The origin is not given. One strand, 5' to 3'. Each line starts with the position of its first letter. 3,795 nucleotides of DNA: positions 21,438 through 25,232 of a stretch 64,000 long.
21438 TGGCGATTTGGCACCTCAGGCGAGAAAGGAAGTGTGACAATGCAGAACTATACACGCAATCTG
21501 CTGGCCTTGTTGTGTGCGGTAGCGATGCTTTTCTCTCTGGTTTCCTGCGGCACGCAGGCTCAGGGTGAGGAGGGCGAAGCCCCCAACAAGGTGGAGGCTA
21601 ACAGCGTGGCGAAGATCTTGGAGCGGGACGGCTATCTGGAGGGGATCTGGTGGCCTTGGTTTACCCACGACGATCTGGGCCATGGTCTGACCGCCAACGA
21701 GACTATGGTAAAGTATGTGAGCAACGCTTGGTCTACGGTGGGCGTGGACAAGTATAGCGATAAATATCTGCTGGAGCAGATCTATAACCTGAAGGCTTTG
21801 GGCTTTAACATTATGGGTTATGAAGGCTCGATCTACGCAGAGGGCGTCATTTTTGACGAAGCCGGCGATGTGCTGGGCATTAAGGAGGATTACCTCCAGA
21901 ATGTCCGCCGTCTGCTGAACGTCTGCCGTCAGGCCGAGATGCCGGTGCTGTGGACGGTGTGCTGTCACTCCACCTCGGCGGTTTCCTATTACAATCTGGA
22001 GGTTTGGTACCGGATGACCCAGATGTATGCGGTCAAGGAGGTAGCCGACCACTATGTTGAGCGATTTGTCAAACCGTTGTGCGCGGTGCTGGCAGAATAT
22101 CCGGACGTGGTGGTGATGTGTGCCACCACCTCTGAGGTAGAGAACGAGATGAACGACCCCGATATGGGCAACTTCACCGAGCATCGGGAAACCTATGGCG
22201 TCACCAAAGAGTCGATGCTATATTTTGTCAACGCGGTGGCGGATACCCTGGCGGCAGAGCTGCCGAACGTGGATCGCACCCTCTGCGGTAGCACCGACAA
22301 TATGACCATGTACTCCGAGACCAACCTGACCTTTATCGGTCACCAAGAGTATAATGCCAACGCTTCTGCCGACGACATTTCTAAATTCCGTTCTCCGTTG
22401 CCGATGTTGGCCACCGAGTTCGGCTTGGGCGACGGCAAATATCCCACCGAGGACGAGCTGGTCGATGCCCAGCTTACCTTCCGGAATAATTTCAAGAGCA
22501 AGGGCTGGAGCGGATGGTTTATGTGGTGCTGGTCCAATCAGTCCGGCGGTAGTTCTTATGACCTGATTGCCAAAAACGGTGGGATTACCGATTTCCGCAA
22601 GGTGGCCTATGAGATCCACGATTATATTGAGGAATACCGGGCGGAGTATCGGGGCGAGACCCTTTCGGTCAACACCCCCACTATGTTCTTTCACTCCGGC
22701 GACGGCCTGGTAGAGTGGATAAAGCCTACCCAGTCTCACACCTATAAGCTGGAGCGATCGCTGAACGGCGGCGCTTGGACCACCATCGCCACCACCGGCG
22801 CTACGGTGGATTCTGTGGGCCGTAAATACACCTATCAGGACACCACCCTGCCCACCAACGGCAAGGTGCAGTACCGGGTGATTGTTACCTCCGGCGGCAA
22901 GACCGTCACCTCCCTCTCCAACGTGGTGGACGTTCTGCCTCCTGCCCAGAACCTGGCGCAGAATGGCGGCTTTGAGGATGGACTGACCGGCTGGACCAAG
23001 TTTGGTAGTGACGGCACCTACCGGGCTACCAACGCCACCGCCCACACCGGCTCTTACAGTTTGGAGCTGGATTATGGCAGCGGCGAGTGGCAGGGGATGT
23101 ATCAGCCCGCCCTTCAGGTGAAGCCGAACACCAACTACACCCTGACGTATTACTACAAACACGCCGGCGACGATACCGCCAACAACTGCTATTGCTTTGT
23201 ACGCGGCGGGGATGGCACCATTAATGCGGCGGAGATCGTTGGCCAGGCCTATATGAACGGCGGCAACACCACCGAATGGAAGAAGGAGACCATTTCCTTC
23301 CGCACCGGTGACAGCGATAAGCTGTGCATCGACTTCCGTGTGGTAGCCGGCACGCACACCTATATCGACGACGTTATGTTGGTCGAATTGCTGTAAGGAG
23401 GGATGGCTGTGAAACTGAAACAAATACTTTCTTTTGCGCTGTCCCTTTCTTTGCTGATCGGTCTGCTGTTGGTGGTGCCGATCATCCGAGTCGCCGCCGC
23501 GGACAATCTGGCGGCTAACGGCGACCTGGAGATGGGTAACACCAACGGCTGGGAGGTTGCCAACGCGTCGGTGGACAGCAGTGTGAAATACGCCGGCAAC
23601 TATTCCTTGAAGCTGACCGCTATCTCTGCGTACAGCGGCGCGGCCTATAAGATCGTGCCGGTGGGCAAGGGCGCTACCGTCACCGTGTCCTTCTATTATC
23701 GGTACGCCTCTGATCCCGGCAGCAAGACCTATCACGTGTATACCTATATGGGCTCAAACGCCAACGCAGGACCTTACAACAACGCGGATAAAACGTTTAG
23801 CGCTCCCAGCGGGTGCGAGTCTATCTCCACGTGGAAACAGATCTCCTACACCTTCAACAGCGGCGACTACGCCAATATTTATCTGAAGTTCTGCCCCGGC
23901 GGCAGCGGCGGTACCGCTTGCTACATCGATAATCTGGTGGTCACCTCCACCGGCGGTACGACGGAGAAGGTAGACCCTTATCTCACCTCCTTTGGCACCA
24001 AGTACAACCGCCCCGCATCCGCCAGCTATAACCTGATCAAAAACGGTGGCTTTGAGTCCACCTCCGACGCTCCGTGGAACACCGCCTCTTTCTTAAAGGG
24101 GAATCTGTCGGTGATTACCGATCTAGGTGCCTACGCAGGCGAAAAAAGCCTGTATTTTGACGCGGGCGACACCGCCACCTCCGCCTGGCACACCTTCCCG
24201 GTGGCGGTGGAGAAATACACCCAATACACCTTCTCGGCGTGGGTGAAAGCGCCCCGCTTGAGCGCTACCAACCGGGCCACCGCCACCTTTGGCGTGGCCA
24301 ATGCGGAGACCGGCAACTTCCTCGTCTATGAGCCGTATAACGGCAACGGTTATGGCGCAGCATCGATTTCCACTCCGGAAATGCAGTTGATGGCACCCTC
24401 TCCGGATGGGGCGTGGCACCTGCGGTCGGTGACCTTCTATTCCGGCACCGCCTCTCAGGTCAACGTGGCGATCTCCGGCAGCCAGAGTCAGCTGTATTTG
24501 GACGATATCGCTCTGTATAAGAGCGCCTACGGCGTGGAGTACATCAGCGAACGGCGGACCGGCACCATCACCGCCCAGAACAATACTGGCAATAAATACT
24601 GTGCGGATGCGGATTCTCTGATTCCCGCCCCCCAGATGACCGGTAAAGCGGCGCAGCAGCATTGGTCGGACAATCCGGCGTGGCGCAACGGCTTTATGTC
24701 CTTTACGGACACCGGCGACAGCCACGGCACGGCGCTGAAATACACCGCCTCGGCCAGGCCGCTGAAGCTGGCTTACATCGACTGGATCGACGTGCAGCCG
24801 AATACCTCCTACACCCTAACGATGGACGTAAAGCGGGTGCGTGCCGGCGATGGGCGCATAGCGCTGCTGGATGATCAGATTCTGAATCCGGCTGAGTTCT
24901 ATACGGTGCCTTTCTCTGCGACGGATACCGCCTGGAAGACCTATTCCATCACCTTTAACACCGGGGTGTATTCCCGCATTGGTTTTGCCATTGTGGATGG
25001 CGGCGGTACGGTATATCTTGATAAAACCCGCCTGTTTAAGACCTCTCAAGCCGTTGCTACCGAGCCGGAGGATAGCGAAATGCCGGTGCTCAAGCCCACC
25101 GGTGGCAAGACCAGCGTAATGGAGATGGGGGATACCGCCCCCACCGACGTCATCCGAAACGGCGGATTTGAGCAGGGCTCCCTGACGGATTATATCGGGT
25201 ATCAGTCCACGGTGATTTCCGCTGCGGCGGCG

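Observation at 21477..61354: Three paralogous two-gene cassettes: unclassified clan-A-like glycosidase followed by a catalytic-domain-free CBM array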

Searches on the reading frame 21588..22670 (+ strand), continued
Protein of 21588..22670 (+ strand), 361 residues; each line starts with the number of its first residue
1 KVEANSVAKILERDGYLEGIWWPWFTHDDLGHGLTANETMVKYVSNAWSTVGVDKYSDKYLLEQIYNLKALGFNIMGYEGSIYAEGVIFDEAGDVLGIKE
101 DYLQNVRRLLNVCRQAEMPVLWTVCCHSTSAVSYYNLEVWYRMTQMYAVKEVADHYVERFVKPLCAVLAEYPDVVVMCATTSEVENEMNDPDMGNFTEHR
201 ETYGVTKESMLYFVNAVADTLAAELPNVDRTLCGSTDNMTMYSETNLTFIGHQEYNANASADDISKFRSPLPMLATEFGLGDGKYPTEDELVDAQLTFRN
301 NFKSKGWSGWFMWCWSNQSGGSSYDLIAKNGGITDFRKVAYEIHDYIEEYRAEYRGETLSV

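Call 75: search_protein_families(library=pfam, proteins=[L038:2570-4393:+, L039:156-2414:-, L007:4880-7036:+, L008:4813-5592:+, L021:4662-6893:+, L034:14245-16662:-, L038:1220-2041:+, L042:9-1220:+, L027:800-1504:-, L001:2120-4333:+], max_evalue=0.001)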
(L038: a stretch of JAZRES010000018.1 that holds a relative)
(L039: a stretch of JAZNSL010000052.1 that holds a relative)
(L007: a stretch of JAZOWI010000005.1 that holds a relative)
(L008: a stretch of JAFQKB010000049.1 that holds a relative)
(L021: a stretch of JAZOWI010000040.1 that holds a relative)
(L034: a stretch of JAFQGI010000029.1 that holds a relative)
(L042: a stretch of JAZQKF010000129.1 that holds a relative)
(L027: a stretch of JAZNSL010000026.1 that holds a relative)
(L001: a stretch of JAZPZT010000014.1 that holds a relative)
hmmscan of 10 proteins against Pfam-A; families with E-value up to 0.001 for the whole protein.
L038:2570-4393:+ (607 aa): 4 families
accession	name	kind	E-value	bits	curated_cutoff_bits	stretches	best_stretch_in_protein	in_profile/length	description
PF00005.33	ABC_tran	-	2.8e-35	122.3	25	1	388-536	2-137/137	ABC transporter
PF00664.28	ABC_membrane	-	9.4e-23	81.7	28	1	53-325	2-273/274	ABC transporter transmembrane region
PF02463.25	SMC_N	-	1.3e-05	25.2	40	1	428-578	111-211/220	RecF/RecN/SMC N terminal domain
PF13191.12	AAA_16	-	0.00023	22.2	32.6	1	398-556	25-162/167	AAA ATPase domain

L039:156-2414:- (752 aa): 8 families
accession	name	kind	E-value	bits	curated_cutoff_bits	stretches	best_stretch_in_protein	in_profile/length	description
PF17191.10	RecG_wedge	-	1.1e-20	74.3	23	1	83-231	3-153/162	RecG wedge domain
PF00270.35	DEAD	-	1.5e-20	74.1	26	1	331-489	3-164/167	DEAD/DEAH box helicase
PF00271.37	Helicase_C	-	5.4e-20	72.1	23.5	1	532-643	11-109/110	Helicase conserved C-terminal domain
PF19833.4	RecG_dom3_C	-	9.9e-15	54.8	26.8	1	670-743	1-77/87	ATP-dependent DNA helicase RecG, domain 3, C-terminal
PF04851.21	ResIII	-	2.5e-10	41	22.5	1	352-484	27-162/164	Type III restriction enzyme, res subunit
PF01336.31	tRNA_anti-codon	-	2e-06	28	27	1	135-207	3-73/75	OB-fold nucleic acid binding domain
PF13191.12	AAA_16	-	4.5e-05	24.4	32.6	1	331-445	7-104/167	AAA ATPase domain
PF22590.2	Cas3-like_C_2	-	0.0004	21.1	27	0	557-643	14-104/106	CRISPR-associated nuclease/helicase Cas3, C-terminal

L007:4880-7036:+ (718 aa): 2 families
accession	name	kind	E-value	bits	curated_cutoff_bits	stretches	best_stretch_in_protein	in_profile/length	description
PF02901.20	PFL-like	-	5.4e-81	273.6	24.3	1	14-564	24-627/647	Pyruvate formate lyase-like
PF01228.26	Gly_radical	-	6.4e-20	72.1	22.2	1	602-702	2-106/106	Glycine radical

L008:4813-5592:+ (259 aa): 5 families
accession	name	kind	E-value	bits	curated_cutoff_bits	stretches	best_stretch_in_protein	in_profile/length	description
PF04055.27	Radical_SAM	-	8.1e-18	65.6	29.5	1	23-200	1-160/166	Radical SAM superfamily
PF13353.11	Fer4_12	-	9e-15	55.6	22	1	16-132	2-89/137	4Fe-4S single cluster domain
PF00037.32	Fer4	-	2.7e-06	27.4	21.1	1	51-70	4-23/24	4Fe-4S binding domain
PF12797.12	Fer4_2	-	0.00059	20.1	24.5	1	50-65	5-20/22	4Fe-4S binding domain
PF12837.12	Fer4_6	-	0.00082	19.7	25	0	52-69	6-23/24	4Fe-4S binding domain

L021:4662-6893:+ (743 aa): 5 families
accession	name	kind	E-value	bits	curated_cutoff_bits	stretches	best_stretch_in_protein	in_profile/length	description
PF13306.12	LRR_5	-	5.8e-88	291.7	27.7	3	82-208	3-126/127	BspA type Leucine rich repeat region (6 copies)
PF19127.6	Choline_bind_3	-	1.5e-23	82.9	27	3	619-661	4-47/47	Choline-binding repeat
PF19085.6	Choline_bind_2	-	1.4e-22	80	27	3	635-675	2-36/38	Choline-binding repeat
PF01473.26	Choline_bind_1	-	3.2e-21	74.9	20.5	3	534-551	2-19/19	Putative cell wall binding repeat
PF13855.12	LRR_8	-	2.5e-05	24.4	27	0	414-451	13-51/61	Leucine rich repeat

L034:14245-16662:- (805 aa): 2 families
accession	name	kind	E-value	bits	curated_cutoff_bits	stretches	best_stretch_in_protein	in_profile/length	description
PF00404.24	Dockerin_1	-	1.5e-12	47.9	22.9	1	744-797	1-56/57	Dockerin type I domain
PF01841.26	Transglut_core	-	1.6e-10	41.7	23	1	161-248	7-107/108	Transglutaminase-like superfamily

L038:1220-2041:+ (273 aa): 2 families
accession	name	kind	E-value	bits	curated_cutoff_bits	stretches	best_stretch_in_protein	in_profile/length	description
PF03099.24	BPL_LplA_LipB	-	1.3e-19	70.8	21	1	47-171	2-133/133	Biotin/lipoate A/B protein ligase family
PF02237.23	BPL_C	-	7.4e-13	48.6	21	1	227-272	2-48/48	Biotin protein ligase C terminal domain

L042:9-1220:+ (403 aa): 5 families
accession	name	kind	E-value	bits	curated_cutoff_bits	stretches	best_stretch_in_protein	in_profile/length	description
PF04893.22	Yip1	-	2.1e-14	54.2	28.6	1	212-378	5-171/173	Yip1 domain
PF07719.23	TPR_2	-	2.1e-05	24.7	27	0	76-107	3-34/34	Tetratricopeptide repeat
PF13414.12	TPR_11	-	2.5e-05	24.3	26.8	1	82-119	2-39/42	TPR repeat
PF13424.12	TPR_12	-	4.4e-05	24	30.1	1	76-147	5-77/77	Tetratricopeptide repeat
PF00515.34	TPR_1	-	0.00042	20.4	27.8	0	77-107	4-34/34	Tetratricopeptide repeat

L027:800-1504:- (234 aa): 0 families

L001:2120-4333:+ (737 aa): 2 families
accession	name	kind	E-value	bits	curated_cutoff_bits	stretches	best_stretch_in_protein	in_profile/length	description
PF02901.20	PFL-like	-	2.9e-87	294.3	24.3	1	47-598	31-646/647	Pyruvate formate lyase-like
PF01228.26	Gly_radical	-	5.5e-13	49.8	22.2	1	616-719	2-106/106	Glycine radical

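Call 85: find_related_loci(query=P0048, collection=genome_contigs, flank=6000)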
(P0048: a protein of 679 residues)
Query P0048 (679 aa) in genome_contigs; peptide patterns used: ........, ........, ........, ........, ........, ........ (x = any residue, [..] = any of these).
15 stretches matched a pattern, but none encodes a relative of the query by tblastn (E <= 1e-3).
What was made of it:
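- Tried and rejected: A scan with the single distant member P0048 found nothing (call 85).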

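Call 87: find_related_loci(query=A5, collection=genome_contigs, flank=6000)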
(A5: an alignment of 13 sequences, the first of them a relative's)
Query A5 (690 aa) in genome_contigs; peptide patterns used: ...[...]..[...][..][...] (x = any residue, [..] = any of these).
57 stretches matched a pattern; 4 encode a relative of the query (tblastn E <= 1e-3); 4 distinct loci.
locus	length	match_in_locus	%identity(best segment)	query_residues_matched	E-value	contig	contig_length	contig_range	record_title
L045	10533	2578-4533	39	36-690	6e-147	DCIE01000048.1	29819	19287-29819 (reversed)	MAG TPA_asm: Ruminococcaceae bacterium UBA1734 UBA1734_contig_8914, whole genome shotgun sequence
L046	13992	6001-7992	31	4-690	4e-92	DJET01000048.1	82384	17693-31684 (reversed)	MAG TPA_asm: Ruminococcaceae bacterium UBA5891 UBA5891_contig_3980, whole genome shotgun sequence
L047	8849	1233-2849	34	15-541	3e-86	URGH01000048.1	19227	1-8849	uncultured Ruminococcaceae bacterium isolate UMGS974 genome assembly, contig: NODE_791_length_19227_cov_3.912789, whole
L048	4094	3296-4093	41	55-320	1e-58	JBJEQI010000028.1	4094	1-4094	MAG: Acutalibacteraceae bacterium isolate SARD08_bin.044 NODE_12057_length_4094_cov_5.788562, whole genome shotgun seque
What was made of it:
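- Tried and rejected: A subgroup alignment then found 4 loci (call 87).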

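Call 90: search_protein_families(library=pfam, proteins=[window:21588-22670:+], max_evalue=10)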
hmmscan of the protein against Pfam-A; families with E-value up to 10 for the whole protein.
window:21588-22670:+ (361 aa): 1 family
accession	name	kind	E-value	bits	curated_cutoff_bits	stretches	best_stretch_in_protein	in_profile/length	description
PF00857.26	Isochorismatase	-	0.17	12.4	27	1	100-130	24-54/175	Isochorismatase domain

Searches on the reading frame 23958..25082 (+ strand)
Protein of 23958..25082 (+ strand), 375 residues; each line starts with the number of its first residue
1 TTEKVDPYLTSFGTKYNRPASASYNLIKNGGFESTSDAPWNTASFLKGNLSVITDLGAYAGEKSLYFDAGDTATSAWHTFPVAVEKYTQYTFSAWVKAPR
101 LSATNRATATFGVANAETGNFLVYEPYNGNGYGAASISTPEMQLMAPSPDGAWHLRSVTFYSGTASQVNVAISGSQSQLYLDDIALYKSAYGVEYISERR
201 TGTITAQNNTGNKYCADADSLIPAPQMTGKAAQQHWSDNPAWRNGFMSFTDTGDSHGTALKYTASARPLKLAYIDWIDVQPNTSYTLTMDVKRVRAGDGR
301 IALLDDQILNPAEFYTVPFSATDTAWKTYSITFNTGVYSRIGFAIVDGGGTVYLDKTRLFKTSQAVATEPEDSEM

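Call 45: find_homologous_proteins(query=window:23958-25082:+, max_evalue=0.001)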
Query window:23958-25082:+ (375 aa): 13 proteins with E <= 0.001 among 3209 candidates.
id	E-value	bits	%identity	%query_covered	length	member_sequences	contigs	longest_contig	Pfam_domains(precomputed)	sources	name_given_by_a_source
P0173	3.1e-151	522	65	98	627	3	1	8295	PF02018.24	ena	-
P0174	2.6e-149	515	63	98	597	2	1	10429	PF02018.24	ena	-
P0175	1.9e-148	512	63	99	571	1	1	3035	PF02018.24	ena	-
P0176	1.1e-144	500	64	98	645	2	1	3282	PF02018.24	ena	-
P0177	3.5e-127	442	63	87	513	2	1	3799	PF02018.24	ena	-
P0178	2.4e-91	325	45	97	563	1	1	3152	PF02018.24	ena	-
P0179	2.7e-88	314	44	98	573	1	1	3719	PF02018.24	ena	-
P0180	3.4e-88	314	43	97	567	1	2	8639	PF02018.24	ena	-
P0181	2.1e-76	275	41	97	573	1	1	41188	PF02018.24,PF22637.3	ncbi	-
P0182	2.0e-43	167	54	39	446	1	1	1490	PF02018.24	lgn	-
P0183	2.0e-34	137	65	27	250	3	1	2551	-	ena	-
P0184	1.1e-29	122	32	59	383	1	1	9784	-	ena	-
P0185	2.2e-21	94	55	24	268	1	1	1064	PF02018.24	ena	-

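Call 56: predict_structure(alignment_id=A3)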
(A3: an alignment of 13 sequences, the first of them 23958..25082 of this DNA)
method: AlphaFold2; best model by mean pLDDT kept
length: 375 residues; sequences in the alignment: 13
mean_pLDDT: 81.9   pTM: 0.58
mean pLDDT of the five models: 81.9, 81.0, 80.7, 80.1, 72.5
residues with pLDDT >= 90: 136; 70-90: 176; 50-70: 42; < 50: 21
segments of 3 or more residues with pLDDT < 50: 126-136, 198-201, 373-375
pLDDT, mean of each block of 10 residues (from residue 1): 71 82 95 94 91 88 94 90 96 90 79 93 59 51 77 85 95 92 96 70 66 79 78 69 69 87 70 77 87 91 72 85 91 82 84 91 81 47
secondary structure, 60 per line:
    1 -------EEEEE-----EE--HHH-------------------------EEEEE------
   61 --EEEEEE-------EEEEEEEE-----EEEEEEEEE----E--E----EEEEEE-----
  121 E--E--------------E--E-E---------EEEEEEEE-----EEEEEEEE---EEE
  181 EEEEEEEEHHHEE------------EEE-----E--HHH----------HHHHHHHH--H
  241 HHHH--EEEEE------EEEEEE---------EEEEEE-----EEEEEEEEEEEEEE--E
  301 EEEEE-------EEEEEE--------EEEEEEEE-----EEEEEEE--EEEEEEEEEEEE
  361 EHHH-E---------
elements in order: E8-12 E50-54 E63-68 E76-83 E89-97 E110-115 E154-161 E167-174 E178-188 E206-208 H230-237 H240-244 E247-251 E258-263 E273-278 E284-297 E300-305 E313-318 E327-334 E340-346 E349-361

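Call 58: fold_search(model_id=the predicted structure, library=pdb)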
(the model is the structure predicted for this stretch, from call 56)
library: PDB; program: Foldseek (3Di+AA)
matches with E <= 10: 1617; with E <= 0.001: 149
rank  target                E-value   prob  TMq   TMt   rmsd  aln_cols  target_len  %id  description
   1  9h99                  2.7e-10  1.00  0.28  0.11  24.4       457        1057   10  Native structure of the full-length pesticidal protein Cry1Ca18 at pH7, from crystals formed in vivo (released 2025-11-12)
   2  4w8j                  3.1e-10  1.00  0.28  0.11  24.2       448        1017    9  Structure of the full-length insecticidal protein Cry1Ac reveals intriguing details of toxin packaging into in vivo form (released 2014-09-17)
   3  9qxq                  5.2e-10  1.00  0.27  0.10  24.7       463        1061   10  native structure of full-length pesticidal protein Cry1Ca18 at pH9, from crystals formed in vivo (released 2026-02-11)
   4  6vls_D                1.4e-09  1.00  0.28  0.12  19.4       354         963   12  Structure of C-terminal fragment of Vip3A toxin (released 2020-07-22)
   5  6vls_B                2.6e-09  1.00  0.29  0.12  18.4       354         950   11  Structure of C-terminal fragment of Vip3A toxin (released 2020-07-22)
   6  9h9a                  3.1e-09  1.00  0.26  0.09  25.8       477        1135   13  native structure of the full-length pesticidal protein Cry8Ba2, from crystals formed in vivo (form 1) (released 2025-12-03)
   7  4xup_A                6.0e-09  1.00  0.25  0.28  22.2       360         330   14  Structure of the N-terminal CBM22-1-CBM22-2 tandem domain from Paenibacillus barcinonensis Xyn10C (released 2015-06-03)
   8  4xup_D                7.0e-09  1.00  0.25  0.29  19.6       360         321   14  Structure of the N-terminal CBM22-1-CBM22-2 tandem domain from Paenibacillus barcinonensis Xyn10C (released 2015-06-03)
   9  4xup_F                7.9e-09  1.00  0.25  0.28  24.9       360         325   14  Structure of the N-terminal CBM22-1-CBM22-2 tandem domain from Paenibacillus barcinonensis Xyn10C (released 2015-06-03)
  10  8w7n                  9.3e-09  1.00  0.28  0.11  24.5       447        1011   10  Crystal structure of the in-cell Cry1Aa purified from Bacillus thuringiensis (released 2024-03-06)
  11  4xup_B                1.7e-08  1.00  0.25  0.29  23.2       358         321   12  Structure of the N-terminal CBM22-1-CBM22-2 tandem domain from Paenibacillus barcinonensis Xyn10C (released 2015-06-03)
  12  6tfj_A                2.1e-08  1.00  0.27  0.14  19.9       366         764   12  Vip3Aa protoxin structure (released 2020-08-12)
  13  6tfk_A                2.1e-08  1.00  0.27  0.16  19.6       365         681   11  Vip3Aa toxin structure (released 2020-08-12)
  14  6tfj_B                2.7e-08  1.00  0.26  0.14  19.6       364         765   12  Vip3Aa protoxin structure (released 2020-08-12)
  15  5a56_A                4.6e-08  1.00  0.28  0.11  18.2       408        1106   12  The structure of GH101 from Streptococcus pneumoniae TIGR4 in complex with 1-O-methyl-T-antigen (released 2015-09-02)
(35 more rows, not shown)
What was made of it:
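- On CBM4/9/22-type carbohydrate-binding modules (partners): The core model is two beta-sandwiches matching tandem CBM22 and other CBM-like domains (calls 56, 58).
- Closest known: Tandem CBM22-1/CBM22-2 of Paenibacillus barcinonensis Xyn10C. Same: Both have a tandem jelly-roll beta-sandwich fold (call 58).
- It matches the CBM22-1/CBM22-2 tandem, Cry and Vip3 CBM-like domains, GH101 accessory modules and SGBP-B (calls 56, 58).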

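Call 64: search_protein_families(library=pfam, proteins=[P0181], max_evalue=0.01)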
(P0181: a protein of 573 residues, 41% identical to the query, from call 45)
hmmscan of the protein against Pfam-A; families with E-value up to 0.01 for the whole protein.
P0181 (573 aa): 2 families
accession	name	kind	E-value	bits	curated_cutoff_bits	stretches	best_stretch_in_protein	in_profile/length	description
PF02018.23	CBM_4_9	-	1e-05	26.4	25.9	1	54-192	2-121/136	Carbohydrate binding domain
PF22637.2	CBM_4_9_1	-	1.6e-05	25.6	27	1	114-197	65-143/148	BppA domain 1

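Call 90: search_protein_families(library=pfam, proteins=[window:23958-25082:+], max_evalue=10)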
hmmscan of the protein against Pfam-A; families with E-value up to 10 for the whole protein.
window:23958-25082:+ (375 aa): 5 families
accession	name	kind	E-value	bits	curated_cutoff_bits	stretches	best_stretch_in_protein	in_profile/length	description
PF02018.23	CBM_4_9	-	4e-11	43.9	25.9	2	25-111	2-85/136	Carbohydrate binding domain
PF13385.13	Laminin_G_3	-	0.0041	17.7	27.6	1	84-169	13-94/151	Concanavalin A-like lectin/glucanases superfamily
PF22825.2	HpiC1-like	-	0.026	15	27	1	278-336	79-142/174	HpiC1 cyclase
PF07949.17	YbbR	-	0.2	12.4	22.3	1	159-212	17-69/81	YbbR-like protein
PF22637.2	CBM_4_9_1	-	0.21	12.3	27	1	276-337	62-123/148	BppA domain 1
